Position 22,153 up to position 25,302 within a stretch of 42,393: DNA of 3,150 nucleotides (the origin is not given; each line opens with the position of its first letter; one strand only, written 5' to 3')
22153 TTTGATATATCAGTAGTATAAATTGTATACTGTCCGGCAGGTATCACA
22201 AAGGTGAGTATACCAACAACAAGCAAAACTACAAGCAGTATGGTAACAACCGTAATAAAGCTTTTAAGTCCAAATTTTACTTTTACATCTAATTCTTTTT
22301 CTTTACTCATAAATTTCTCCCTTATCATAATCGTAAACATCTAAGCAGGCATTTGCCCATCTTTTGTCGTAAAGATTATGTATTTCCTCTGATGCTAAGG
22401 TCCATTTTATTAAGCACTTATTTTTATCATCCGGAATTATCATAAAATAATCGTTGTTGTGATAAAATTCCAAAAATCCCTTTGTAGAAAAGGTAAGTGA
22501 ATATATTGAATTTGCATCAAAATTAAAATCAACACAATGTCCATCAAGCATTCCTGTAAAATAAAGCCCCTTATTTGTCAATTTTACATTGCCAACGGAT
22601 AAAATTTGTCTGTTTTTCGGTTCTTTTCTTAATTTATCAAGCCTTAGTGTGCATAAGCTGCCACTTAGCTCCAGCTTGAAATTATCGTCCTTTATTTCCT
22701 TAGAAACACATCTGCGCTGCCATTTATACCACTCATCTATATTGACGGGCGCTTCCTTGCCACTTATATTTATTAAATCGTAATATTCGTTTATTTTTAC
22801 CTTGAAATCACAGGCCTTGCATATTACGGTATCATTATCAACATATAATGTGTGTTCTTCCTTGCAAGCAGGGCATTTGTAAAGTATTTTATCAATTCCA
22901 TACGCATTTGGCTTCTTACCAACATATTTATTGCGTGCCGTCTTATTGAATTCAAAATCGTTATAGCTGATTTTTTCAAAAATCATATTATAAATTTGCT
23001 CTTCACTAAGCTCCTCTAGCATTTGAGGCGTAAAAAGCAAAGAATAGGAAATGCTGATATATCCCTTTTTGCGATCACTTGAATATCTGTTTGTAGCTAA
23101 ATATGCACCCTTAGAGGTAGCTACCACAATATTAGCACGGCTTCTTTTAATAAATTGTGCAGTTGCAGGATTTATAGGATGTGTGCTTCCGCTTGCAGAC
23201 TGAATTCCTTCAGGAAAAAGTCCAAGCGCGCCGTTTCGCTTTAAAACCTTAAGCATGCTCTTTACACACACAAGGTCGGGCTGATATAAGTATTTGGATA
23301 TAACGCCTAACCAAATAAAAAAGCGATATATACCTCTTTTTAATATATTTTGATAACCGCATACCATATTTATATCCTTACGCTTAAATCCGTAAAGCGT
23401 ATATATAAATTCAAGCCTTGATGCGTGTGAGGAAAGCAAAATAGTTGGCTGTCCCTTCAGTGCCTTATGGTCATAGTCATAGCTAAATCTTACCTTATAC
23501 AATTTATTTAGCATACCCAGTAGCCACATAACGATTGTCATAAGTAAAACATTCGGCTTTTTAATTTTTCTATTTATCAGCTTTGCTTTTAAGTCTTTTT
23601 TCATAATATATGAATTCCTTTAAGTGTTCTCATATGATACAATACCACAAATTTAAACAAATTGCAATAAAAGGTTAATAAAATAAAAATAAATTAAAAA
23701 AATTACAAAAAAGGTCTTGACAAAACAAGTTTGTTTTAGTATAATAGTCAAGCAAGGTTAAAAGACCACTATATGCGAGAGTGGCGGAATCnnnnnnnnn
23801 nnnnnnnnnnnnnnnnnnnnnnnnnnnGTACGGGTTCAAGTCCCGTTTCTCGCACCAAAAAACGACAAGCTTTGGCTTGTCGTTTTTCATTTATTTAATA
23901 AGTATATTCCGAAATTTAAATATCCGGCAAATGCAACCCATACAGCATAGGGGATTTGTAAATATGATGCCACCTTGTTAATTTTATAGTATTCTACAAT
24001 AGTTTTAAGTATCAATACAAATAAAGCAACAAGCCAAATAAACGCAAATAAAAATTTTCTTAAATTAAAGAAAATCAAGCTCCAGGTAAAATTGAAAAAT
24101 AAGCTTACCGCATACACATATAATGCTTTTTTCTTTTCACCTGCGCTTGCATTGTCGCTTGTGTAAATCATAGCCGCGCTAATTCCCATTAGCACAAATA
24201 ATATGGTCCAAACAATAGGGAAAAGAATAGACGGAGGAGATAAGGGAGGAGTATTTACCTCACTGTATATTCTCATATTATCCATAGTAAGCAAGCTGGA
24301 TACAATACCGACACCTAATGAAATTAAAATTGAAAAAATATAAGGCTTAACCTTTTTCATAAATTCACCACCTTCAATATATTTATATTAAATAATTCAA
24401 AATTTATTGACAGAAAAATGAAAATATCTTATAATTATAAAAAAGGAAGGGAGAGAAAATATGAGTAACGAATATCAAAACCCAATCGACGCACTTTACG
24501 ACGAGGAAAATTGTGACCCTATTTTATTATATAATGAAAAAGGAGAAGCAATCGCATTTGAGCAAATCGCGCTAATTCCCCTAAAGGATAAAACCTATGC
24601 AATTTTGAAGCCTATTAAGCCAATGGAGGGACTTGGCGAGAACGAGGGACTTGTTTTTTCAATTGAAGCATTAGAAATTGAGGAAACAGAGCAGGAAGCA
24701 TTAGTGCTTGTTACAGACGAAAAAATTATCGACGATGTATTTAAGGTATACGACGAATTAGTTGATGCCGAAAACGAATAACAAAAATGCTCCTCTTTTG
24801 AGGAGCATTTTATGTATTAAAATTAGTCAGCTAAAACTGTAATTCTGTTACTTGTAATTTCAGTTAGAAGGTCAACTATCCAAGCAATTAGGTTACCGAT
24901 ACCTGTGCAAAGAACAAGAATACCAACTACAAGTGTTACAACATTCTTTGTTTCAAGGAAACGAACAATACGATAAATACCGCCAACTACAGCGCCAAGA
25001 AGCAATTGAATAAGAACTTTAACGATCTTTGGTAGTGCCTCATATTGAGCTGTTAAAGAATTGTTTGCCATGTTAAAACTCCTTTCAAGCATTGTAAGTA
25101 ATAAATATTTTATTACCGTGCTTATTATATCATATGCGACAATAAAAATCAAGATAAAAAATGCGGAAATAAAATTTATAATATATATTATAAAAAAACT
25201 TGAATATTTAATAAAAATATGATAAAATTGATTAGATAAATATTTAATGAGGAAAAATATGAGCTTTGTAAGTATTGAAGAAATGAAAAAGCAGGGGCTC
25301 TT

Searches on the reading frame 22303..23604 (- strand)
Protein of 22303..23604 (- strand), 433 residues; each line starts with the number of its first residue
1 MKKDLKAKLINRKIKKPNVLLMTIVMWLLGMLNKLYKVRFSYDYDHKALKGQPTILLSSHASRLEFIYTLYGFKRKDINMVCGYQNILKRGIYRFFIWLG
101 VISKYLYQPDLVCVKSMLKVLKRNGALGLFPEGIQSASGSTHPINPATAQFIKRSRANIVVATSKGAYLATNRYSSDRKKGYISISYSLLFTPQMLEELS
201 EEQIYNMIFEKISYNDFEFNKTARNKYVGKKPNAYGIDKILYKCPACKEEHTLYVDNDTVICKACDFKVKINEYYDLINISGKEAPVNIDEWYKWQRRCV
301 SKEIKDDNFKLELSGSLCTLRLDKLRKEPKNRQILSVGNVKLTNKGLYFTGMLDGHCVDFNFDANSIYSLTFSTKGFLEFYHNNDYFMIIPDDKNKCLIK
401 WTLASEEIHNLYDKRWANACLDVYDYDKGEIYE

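Call 20: find_encoding_contigs(protein=window:22303-23604:-, flank=10000, max_places=10)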
Protein window:22303-23604:- (433 aa): no gene with exactly this product is on record in the collection.

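Call 42: search_protein_families(library=pfam, proteins=[window:22303-23604:-])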
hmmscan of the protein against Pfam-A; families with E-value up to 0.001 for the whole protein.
window:22303-23604:- (433 aa): 0 families

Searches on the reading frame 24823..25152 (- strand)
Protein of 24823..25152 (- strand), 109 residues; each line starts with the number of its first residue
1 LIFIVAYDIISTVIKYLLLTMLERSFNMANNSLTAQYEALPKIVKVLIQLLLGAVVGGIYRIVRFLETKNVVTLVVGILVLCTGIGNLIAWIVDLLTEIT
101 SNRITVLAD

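Call 42: search_protein_families(library=pfam, proteins=[window:24823-25152:-])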
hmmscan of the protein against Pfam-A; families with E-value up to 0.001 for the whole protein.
window:24823-25152:- (109 aa): 1 family
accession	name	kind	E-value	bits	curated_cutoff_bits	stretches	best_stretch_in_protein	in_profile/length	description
PF05145.17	AbrB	-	0.0004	19.9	29.2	1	33-101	194-262/314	Transition state regulatory protein AbrB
